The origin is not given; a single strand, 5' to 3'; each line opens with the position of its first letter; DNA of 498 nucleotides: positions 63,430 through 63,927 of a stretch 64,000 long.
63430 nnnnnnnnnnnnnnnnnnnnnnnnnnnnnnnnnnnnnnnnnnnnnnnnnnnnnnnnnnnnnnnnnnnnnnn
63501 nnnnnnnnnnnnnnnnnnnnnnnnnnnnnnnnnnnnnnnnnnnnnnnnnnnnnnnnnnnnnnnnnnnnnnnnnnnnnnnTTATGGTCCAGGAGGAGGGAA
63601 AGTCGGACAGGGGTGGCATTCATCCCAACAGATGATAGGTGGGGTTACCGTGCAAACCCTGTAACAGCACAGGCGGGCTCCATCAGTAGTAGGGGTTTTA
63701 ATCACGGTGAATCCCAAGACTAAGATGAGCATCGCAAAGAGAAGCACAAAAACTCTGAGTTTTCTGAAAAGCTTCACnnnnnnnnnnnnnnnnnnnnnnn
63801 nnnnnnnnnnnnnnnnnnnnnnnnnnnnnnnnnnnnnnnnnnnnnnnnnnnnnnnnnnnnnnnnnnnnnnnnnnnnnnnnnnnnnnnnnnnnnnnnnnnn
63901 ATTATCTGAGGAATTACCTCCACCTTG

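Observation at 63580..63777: Strong-SD, Cys-rich 65-aa peptide sandwiched between two TlpA-like thiol:disulfide oxidoreductase genes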

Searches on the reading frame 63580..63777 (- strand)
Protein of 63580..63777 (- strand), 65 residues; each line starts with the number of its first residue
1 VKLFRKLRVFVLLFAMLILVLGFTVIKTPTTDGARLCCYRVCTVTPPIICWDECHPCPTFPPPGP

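Call 3: search_protein_families(library=pfam, proteins=[window:63580-63777:-], max_evalue=0.1)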
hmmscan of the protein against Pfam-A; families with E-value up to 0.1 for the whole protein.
window:63580-63777:- (65 aa): 1 family
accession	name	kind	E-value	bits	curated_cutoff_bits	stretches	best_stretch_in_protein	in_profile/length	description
PF23997.1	DUF7315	-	0.0056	17.6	27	1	1-34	7-40/102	Domain of unknown function (DUF7315)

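Call 4: search_protein_families(library=ncbifam, proteins=[window:63580-63777:-], max_evalue=1)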
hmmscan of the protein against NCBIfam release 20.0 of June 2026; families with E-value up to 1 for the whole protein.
window:63580-63777:- (65 aa): 0 families

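Call 6: find_encoding_contigs(protein=window:63580-63777:-, flank=10000, max_places=10)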
Protein window:63580-63777:- (65 aa): no gene with exactly this product is on record in the collection.

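Call 7: find_homologous_proteins(query=window:63583-63777:-, max_evalue=10)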
Query window:63583-63777:- (65 aa): 10 proteins with E <= 10 among 10 candidates.
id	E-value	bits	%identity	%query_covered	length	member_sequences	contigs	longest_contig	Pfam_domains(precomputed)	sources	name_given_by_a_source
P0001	3.3e-29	118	78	85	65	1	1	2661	-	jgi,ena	jgi:hypothetical protein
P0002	1.1e-24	104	74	100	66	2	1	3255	-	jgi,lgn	jgi:hypothetical protein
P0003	1.1e-22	97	78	83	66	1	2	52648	-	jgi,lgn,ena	-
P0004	1.4e-21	94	68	95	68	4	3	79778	-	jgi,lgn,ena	jgi:hypothetical protein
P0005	7.0e-20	88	65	94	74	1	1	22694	-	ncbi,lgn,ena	-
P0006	7.4e-18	82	67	62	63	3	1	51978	-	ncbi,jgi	-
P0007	1.0e-17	82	55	85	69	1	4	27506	-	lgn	-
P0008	2.6e-17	80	65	94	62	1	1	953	-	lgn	-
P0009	3.0e-15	74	57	85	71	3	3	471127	-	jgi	jgi:hypothetical protein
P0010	2.1e-9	55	53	94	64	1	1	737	-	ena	-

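Call 9: find_encoding_contigs(protein=P0009, flank=10000, max_places=3)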
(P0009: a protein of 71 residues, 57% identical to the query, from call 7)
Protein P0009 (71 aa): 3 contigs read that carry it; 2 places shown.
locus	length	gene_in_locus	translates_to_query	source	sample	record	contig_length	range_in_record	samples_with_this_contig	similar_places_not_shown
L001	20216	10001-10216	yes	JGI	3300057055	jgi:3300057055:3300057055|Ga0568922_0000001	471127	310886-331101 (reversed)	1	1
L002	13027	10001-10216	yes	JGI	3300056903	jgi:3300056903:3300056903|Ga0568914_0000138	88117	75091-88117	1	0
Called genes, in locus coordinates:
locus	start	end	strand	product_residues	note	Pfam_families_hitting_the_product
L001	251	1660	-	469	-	PF24170:Fn3-II_PB4 (faint), PF06739:SBBP, PF07494:Reg_prop (faint), PF01436:NHL (faint), PF13540:RCC1_2 (faint), PF28569:C3H7_08c_C (faint), PF06739:SBBP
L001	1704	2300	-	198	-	-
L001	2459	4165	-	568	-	PF01268:FTHFS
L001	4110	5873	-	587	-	PF00795:CN_hydrolase, PF02540:NAD_synthase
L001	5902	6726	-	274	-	-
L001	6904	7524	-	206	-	-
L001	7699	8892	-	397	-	PF20539:DUF6754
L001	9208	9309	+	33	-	-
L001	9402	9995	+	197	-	PF00578:AhpC-TSA, PF08534:Redoxin, PF13098:Thioredoxin_2 (weak), PF13905:Thioredoxin_8 (faint)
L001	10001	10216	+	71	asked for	-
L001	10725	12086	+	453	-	PF02878:PGM_PMM_I, PF02879:PGM_PMM_II, PF02880:PGM_PMM_III, PF00408:PGM_PMM_IV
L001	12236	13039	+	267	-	PF23198:PDE8A_N (faint), PF00072:Response_reg, PF06490:FleQ (faint), PF00072:Response_reg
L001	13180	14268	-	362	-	PF00404:Dockerin_1, PF07676:PD40 (weak)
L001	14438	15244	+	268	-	PF02348:CTP_transf_3, PF12804:NTP_transf_3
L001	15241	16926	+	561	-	PF06418:CTP_synth_N, PF00117:GATase, PF07722:Peptidase_C26 (weak)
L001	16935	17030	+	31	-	-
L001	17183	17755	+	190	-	PF01209:Ubie_methyltran, PF13489:Methyltransf_23, PF01135:PCMT, PF01728:FtsJ, PF01189:Methyltr_RsmB-F, PF13847:Methyltransf_31, PF13649:Methyltransf_25, PF08241:Methyltransf_11, +4 more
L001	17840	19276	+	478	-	PF00474:SSF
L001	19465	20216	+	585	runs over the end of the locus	PF05960:DUF885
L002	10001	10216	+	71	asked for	-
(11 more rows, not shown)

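Call 10: find_encoding_contigs(protein=P0004, flank=10000, max_places=3)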
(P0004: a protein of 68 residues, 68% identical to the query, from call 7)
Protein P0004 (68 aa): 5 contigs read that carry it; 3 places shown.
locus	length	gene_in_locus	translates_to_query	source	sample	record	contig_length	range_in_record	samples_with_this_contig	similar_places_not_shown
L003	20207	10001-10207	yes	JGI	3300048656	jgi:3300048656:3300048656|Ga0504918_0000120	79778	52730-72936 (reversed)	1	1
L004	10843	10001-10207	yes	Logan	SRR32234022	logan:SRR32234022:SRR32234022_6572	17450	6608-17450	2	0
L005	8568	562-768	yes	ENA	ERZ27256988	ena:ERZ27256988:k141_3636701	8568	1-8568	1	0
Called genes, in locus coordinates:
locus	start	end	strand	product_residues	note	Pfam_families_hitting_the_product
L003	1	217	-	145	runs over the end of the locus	PF04463:2-thiour_desulf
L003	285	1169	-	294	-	PF01551:Peptidase_M23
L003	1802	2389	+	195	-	PF04542:Sigma70_r2, PF08281:Sigma70_r4_2, PF04545:Sigma70_r4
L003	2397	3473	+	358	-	PF20074:DUF6470 (faint), PF13349:DUF4097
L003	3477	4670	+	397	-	PF26514:DUF8173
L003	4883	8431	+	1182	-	PF10102:DUF2341, PF24681:Kelch_KLHDC2_KLHL20_DRC7, PF24981:Beta-prop_ATRN-LZTR1, PF01344:Kelch_1, PF13415:Beta-prop_FBX42, PF13964:Beta-prop_Calicin, PF24681:Kelch_KLHDC2_KLHL20_DRC7, PF25210:Kelch_FKB95, +10 more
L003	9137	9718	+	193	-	PF00578:AhpC-TSA, PF08534:Redoxin, PF13098:Thioredoxin_2 (faint), PF13905:Thioredoxin_8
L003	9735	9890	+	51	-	-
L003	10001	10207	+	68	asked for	-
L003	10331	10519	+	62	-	-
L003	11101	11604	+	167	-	PF08534:Redoxin, PF00578:AhpC-TSA, PF00255:GSHPx (weak), PF00085:Thioredoxin (faint), PF13098:Thioredoxin_2, PF13905:Thioredoxin_8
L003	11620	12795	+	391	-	PF01053:Cys_Met_Meta_PP, PF00155:Aminotran_1_2 (weak), PF01212:Beta_elim_lyase (weak), PF03841:SelA (faint)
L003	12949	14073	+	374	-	PF04015:DUF362, PF00037:Fer4 (weak), PF13237:Fer4_10 (weak), PF14697:Fer4_21 (weak), PF12838:Fer4_7, PF13187:Fer4_9 (weak), PF25160:LdpA_Fe-S-bd (weak), PF00037:Fer4, +3 more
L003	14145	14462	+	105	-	PF01797:Y1_Tnp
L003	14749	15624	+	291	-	PF00892:EamA, PF03151:TPT, PF00892:EamA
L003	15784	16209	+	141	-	PF01475:FUR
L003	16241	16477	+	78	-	PF04023:FeoA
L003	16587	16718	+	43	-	-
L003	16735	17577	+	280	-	PF10609:ParA, PF00142:Fer4_NifH (faint), PF01656:CbiA, PF09140:MipZ (weak), PF13614:AAA_31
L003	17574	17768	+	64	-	-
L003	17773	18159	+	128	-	PF13622:4HBT_3 (weak), PF03061:4HBT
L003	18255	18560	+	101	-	-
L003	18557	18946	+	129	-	PF02579:Nitro_FeMo-Co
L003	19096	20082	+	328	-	PF00005:ABC_tran, PF13304:AAA_21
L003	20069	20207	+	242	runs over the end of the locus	PF01061:ABC2_membrane, PF12698:ABC2_membrane_3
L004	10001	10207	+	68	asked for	-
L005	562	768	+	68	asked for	-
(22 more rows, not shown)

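Call 11: find_encoding_contigs(protein=P0003, flank=10000, max_places=3)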
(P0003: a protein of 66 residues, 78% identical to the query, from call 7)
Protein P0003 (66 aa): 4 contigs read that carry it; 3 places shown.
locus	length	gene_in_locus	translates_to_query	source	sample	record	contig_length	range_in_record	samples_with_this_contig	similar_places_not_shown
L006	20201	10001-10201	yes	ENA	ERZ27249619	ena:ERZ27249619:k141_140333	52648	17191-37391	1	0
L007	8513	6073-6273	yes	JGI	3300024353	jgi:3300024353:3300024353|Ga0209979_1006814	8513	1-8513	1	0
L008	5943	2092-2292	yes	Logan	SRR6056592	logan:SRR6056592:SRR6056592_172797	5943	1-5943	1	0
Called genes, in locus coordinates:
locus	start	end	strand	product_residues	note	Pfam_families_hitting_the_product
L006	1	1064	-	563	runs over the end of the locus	-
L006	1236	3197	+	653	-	PF03169:OPT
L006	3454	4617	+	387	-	PF13414:TPR_11, PF13432:TPR_16, PF00515:TPR_1, PF13414:TPR_11, PF00515:TPR_1, PF07719:TPR_2, PF13181:TPR_8, PF13424:TPR_12, +38 more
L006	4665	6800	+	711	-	PF02897:Peptidase_S9_N, PF00326:Peptidase_S9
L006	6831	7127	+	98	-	PF02922:CBM_48, PF16561:AMPK1_CBM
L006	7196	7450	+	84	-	PF12838:Fer4_7 (faint), PF14697:Fer4_21 (faint), PF00037:Fer4 (faint), PF12797:Fer4_2 (weak), PF12837:Fer4_6 (weak), PF13237:Fer4_10 (weak), PF13459:Fer4_15, PF13370:Fer4_13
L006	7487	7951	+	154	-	PF12675:DUF3795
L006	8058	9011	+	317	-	PF26233:NicX, PF02073:Peptidase_M29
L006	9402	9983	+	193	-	PF00578:AhpC-TSA, PF08534:Redoxin, PF13098:Thioredoxin_2 (weak), PF13905:Thioredoxin_8 (weak)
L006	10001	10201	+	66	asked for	-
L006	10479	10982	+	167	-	PF08534:Redoxin, PF00578:AhpC-TSA, PF00255:GSHPx (weak), PF00085:Thioredoxin (faint), PF13098:Thioredoxin_2, PF13905:Thioredoxin_8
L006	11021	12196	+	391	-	PF01053:Cys_Met_Meta_PP, PF00155:Aminotran_1_2 (weak), PF01212:Beta_elim_lyase (faint), PF03841:SelA (faint)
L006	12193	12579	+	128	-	PF01986:DUF123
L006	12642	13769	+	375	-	PF04015:DUF362, PF14697:Fer4_21 (faint), PF13237:Fer4_10 (weak), PF12838:Fer4_7, PF13187:Fer4_9 (weak), PF25160:LdpA_Fe-S-bd (weak), PF12837:Fer4_6 (weak), PF00037:Fer4, +2 more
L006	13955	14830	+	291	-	PF00892:EamA, PF03151:TPT, PF16913:PUNUT (weak), PF00892:EamA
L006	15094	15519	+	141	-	PF01475:FUR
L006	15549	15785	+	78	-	PF04023:FeoA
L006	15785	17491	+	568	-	PF01926:MMR_HSR1, PF02421:FeoB_N, PF07670:Gate, PF07664:FeoB_C, PF07670:Gate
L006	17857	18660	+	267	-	PF02361:CbiQ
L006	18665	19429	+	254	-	PF01416:PseudoU_synth_1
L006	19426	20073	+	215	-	PF00923:TAL_FSA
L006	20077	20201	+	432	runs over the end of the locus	PF00206:Lyase_1, PF10397:ADSL_C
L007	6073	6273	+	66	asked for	-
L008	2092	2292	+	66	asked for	-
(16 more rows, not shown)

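Call 15: find_encoding_contigs(protein=P0005, flank=10000, max_places=2)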
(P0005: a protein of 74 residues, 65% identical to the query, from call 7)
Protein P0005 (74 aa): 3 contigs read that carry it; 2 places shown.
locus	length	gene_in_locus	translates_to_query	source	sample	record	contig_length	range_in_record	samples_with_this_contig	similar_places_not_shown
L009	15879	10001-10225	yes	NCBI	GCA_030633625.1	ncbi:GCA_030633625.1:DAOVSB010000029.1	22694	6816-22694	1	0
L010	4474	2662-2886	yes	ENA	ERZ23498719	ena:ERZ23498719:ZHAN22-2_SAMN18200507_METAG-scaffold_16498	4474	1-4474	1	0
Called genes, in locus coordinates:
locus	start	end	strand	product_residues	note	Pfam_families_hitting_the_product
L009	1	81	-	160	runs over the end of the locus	PF07889:DUF1664 (faint)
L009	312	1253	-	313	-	PF00768:Peptidase_S11, PF13354:Beta-lactamase2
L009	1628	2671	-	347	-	PF17396:DUF1611_N, PF07755:DUF1611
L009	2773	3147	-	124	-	PF04480:DUF559, PF18741:MTES_1575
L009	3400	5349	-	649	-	PF24170:Fn3-II_PB4 (faint), PF01436:NHL (faint), PF13540:RCC1_2 (faint), PF06739:SBBP (weak), PF13473:Cupredoxin_1 (weak), PF13860:FlgD_ig, PF18962:Por_Secre_tail (weak)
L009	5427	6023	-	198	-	-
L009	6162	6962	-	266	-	-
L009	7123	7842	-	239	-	-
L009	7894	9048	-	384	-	PF20539:DUF6754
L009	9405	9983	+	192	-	PF00578:AhpC-TSA, PF08534:Redoxin, PF13098:Thioredoxin_2 (weak), PF13905:Thioredoxin_8 (weak)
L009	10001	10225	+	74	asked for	-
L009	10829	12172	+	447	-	PF02878:PGM_PMM_I, PF02879:PGM_PMM_II, PF02880:PGM_PMM_III, PF00408:PGM_PMM_IV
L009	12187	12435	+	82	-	-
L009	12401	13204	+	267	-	PF00072:Response_reg, PF06490:FleQ (faint), PF00072:Response_reg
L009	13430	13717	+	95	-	PF02686:GatC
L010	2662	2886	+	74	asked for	-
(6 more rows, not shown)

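Call 16: find_encoding_contigs(protein=P0006, flank=10000, max_places=2)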
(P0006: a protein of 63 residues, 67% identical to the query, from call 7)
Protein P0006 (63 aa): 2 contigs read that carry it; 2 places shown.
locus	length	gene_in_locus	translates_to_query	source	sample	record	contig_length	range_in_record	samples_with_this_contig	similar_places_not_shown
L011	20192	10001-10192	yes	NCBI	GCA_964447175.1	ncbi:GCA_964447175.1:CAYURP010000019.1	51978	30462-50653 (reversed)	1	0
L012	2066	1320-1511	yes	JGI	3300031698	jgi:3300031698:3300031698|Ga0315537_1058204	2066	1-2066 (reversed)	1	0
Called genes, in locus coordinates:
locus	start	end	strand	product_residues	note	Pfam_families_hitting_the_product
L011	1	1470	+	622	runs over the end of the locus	PF00515:TPR_1 (faint), PF13414:TPR_11 (faint), PF13424:TPR_12 (faint), PF13431:TPR_17 (faint), PF14559:TPR_19 (weak), PF25060:ARM_TT21_2nd (weak), PF07719:TPR_2 (weak), PF13432:TPR_16 (weak), +2 more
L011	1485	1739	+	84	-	-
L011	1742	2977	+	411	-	PF00817:IMS, PF21999:IMS_HHH_1 (weak), PF11799:IMS_C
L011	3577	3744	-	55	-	-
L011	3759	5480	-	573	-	PF05547:Peptidase_M6, PF18962:Por_Secre_tail (weak), PF13860:FlgD_ig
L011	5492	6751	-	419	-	PF18990:DUF5723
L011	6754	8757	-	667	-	-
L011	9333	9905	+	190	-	PF00578:AhpC-TSA, PF08534:Redoxin, PF13098:Thioredoxin_2 (weak), PF13905:Thioredoxin_8 (weak)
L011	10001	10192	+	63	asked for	-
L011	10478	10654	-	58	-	-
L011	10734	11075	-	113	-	PF01475:FUR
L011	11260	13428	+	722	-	PF07715:Plug, PF00593:TonB_dep_Rec_b-barrel, PF14905:OMP_b-brl_3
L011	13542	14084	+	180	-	PF13689:DUF4154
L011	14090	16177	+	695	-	PF17152:CHASE8, PF00672:HAMP, PF01590:GAF, PF13185:GAF_2, PF13492:GAF_3 (weak), PF00512:HisKA, PF02518:HATPase_c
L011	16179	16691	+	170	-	PF14340:DUF4395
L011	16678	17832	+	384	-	PF00512:HisKA, PF02518:HATPase_c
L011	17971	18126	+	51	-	-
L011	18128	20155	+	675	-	PF07715:Plug, PF00593:TonB_dep_Rec_b-barrel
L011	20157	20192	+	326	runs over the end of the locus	PF04392:ABC_sub_bind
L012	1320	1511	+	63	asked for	-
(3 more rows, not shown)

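Call 17: find_encoding_contigs(protein=P0007, flank=10000, max_places=2)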
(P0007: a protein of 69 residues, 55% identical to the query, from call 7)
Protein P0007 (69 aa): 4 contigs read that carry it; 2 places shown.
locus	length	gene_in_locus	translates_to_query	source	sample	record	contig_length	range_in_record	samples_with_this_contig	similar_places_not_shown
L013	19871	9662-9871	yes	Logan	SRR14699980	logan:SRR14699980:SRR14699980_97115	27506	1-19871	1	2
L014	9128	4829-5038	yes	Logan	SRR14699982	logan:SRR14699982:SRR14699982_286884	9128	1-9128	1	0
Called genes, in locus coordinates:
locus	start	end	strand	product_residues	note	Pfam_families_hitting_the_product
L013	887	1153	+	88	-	-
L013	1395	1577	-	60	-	-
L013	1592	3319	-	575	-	PF05547:Peptidase_M6, PF13860:FlgD_ig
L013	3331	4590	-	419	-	PF18990:DUF5723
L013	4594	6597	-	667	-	-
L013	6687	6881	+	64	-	-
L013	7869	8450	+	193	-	PF00578:AhpC-TSA, PF08534:Redoxin, PF13905:Thioredoxin_8 (weak)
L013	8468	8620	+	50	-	-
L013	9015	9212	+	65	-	-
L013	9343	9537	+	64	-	-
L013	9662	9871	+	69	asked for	-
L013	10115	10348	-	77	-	-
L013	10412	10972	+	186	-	PF01885:PTS_2-RNA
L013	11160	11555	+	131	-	-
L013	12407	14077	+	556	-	PF00072:Response_reg, PF14501:HATPase_c_5 (faint), PF00512:HisKA (weak), PF02518:HATPase_c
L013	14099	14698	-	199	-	PF01545:Cation_efflux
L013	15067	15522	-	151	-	PF00072:Response_reg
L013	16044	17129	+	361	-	PF25917:BSH_RND, PF25973:BSH_CzcB (weak), PF25984:BSH_YknX (weak), PF25990:Beta-barrel_YknX (weak), PF25967:RND-MFP_C (weak), PF25989:YknX_C (weak)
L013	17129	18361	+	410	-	PF12704:MacB_PCD, PF02687:FtsX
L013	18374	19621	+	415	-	PF12704:MacB_PCD, PF02687:FtsX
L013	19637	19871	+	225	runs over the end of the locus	PF00005:ABC_tran, PF02463:SMC_N (faint)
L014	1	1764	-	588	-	?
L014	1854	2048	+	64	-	-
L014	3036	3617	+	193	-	PF00578:AhpC-TSA, PF08534:Redoxin, PF13905:Thioredoxin_8 (weak)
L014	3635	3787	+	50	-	-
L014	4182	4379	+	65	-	-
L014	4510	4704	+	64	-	-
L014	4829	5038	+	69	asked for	-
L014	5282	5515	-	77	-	-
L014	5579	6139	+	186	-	PF01885:PTS_2-RNA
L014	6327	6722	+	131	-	-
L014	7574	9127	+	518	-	?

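Call 26: find_related_loci(query=A4, collection=genome_contigs, flank=6000)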
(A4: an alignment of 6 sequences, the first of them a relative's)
Query A4 (193 aa) in genome_contigs; peptide patterns used: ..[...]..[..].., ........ (x = any residue, [..] = any of these).
70 stretches matched a pattern; 22 encode a relative of the query (tblastn E <= 1e-3); 22 distinct loci.
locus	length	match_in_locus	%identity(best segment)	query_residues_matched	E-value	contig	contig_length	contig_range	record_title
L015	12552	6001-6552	79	1-184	4e-99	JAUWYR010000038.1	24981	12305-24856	MAG: Candidatus Zixiibacteriota bacterium isolate CSMAG_2715 CSMAG_2715_k141_862658_length_24981_cov_13.0000, whole geno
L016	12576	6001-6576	75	1-192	2e-98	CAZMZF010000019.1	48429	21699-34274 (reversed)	MAG TPA_asm: uncultured Ignavibacteria bacterium isolate binchicken_co376_191 genome assembly, contig: NODE_541_length_4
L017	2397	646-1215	73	1-190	8e-99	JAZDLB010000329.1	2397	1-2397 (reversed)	MAG: Candidatus Zixiibacteriota bacterium isolate MEGAHIT-group-0.565 k141_7349204, whole genome shotgun sequence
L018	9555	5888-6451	73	4-191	1e-93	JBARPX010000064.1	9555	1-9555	MAG: Candidatus Zixiibacteriota bacterium isolate MFD13424_ilm_asm_bin49 k127_109180, whole genome shotgun sequence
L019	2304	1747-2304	75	1-186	1e-96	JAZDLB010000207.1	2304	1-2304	MAG: Candidatus Zixiibacteriota bacterium isolate MEGAHIT-group-0.565 k141_8998865, whole genome shotgun sequence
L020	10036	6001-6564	73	1-188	3e-92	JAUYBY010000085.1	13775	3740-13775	MAG: Candidatus Zixiibacteriota bacterium isolate C20_concoct.bin.73 C20_k141_373569, whole genome shotgun sequence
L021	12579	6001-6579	69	1-193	1e-89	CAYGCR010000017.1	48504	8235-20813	MAG TPA_asm: uncultured Ignavibacteria bacterium isolate ERP108616_co2_224 genome assembly, contig: NODE_765_length_4850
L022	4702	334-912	67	1-193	2e-89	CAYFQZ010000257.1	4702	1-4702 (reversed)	MAG TPA_asm: uncultured Ignavibacteria bacterium isolate ERP108616_co1_151 genome assembly, contig: k119_214773, whole g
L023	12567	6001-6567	68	1-189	6e-85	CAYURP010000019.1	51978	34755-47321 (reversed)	MAG TPA_asm: uncultured Ignavibacteria bacterium isolate binchicken_co89_584 genome assembly, contig: NODE_771_length_51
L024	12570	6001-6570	64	1-190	9e-84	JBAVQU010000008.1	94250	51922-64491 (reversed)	MAG: Candidatus Zixiibacteriota bacterium isolate MFD02350_ilm_asm_bin5 k127_52955, whole genome shotgun sequence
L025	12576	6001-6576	71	1-192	4e-82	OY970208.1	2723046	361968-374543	MAG: uncultured candidate division Zixibacteria bacterium isolate MFD04408.bin.1.44 genome assembly, chromosome: 1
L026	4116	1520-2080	64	1-187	9e-74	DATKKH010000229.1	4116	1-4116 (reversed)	MAG TPA_asm: Terriglobales bacterium isolate SMAG_U14652 k141_3429997, whole genome shotgun sequence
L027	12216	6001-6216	32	58-121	2e-6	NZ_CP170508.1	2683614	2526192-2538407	Methanosphaerula subterraneus strain EG chromosome, complete genome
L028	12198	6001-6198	35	88-147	8e-5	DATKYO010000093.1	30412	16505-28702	MAG TPA_asm: Methanoregulaceae archaeon isolate SMAG_U14221 k141_1564257, whole genome shotgun sequence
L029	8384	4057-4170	41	86-122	1e-4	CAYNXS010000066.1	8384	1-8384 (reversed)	MAG TPA_asm: uncultured Methanolinea sp. isolate SRP192927_co7_352 genome assembly, contig: NODE_18366_length_8384_cov_2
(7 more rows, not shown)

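Call 30: search_protein_families(library=ncbifam, alignment_id=A2, max_evalue=1)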
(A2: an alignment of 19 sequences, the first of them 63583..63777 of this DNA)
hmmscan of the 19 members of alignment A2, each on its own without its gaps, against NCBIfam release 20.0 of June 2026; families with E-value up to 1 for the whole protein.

A. member 1, window:63583-63777:- (65 aa): 0 families

B. families by the number of members that match (of 19 scanned): 4 families
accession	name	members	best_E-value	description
NF010232.0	PRK13682.2-2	3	0.004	hypothetical protein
TIGR03043.1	PS_II_psbZ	1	0.0076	photosystem II reaction center protein PsbZ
NF009995.0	PRK13464.1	1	0.062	F0F1 ATP synthase subunit B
NF002803.0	PRK02944.1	1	0.16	YidC family membrane integrase SpoIIIJ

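Call 32: search_protein_representatives(alignment_id=A1)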
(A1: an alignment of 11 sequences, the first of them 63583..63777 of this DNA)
Query: 11 sequences, 66 profile positions. Proteins with E-value up to 0.001 (for the whole library): 31; up to 1e-10: 17; up to 1e-30: 0. The best 31 are listed.
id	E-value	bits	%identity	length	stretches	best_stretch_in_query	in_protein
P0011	6.8e-27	109.4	-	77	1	1-64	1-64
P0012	2.5e-26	107.6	-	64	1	1-62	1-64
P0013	3.2e-21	91.3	-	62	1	1-59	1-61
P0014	3.8e-21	91.0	-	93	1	1-61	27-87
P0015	1.5e-19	86.0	-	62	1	1-62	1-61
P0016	1.2e-16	76.6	-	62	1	1-62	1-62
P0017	1.3e-16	76.5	-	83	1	1-59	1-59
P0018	3.6e-15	71.9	-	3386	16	22-53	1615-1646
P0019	1.3e-14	70.1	-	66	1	1-66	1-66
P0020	1.3e-13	66.9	-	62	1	1-56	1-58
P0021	1.7e-12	63.3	-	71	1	3-59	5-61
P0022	1.7e-12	63.3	-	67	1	1-63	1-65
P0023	1.8e-12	63.2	-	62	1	5-62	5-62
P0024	3.8e-12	62.2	-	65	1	1-63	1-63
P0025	7.4e-12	61.3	-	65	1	1-61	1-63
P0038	5.8e-06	42.4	-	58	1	4-62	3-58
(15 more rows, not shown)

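Call 38: find_related_loci(query=A6, collection=metagenome_contigs, flank=6000)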
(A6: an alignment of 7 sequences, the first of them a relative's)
Query A6 (66 aa) in metagenome_contigs; peptide patterns used: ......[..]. (x = any residue, [..] = any of these).
41 stretches matched a pattern; 32 encode a relative of the query (tblastn E <= 1e-3); 32 distinct loci.
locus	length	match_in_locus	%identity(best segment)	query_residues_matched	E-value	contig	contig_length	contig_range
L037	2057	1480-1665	65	1-62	4e-25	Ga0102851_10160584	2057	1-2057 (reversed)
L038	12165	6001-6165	60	4-58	2e-20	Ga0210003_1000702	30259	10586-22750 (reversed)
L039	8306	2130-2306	56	4-62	4e-20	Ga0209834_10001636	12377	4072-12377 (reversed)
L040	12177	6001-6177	54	4-62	3e-19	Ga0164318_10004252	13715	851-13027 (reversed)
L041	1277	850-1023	52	5-62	1e-16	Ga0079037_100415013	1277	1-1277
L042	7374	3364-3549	44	1-62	1e-15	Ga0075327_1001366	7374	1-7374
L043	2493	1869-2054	45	2-62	5e-15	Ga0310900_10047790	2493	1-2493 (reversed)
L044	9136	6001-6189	38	1-63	5e-14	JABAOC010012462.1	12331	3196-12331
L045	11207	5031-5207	37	1-59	6e-14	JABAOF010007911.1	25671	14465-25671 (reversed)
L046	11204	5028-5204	37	1-59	6e-14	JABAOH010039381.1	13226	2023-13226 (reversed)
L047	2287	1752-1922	46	4-60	6e-13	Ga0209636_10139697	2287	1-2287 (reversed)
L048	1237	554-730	37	1-59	7e-13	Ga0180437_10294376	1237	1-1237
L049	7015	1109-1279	40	6-62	3e-12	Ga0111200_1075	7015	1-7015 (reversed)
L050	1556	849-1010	44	6-62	5e-12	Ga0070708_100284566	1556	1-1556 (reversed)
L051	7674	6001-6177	39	1-59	2e-11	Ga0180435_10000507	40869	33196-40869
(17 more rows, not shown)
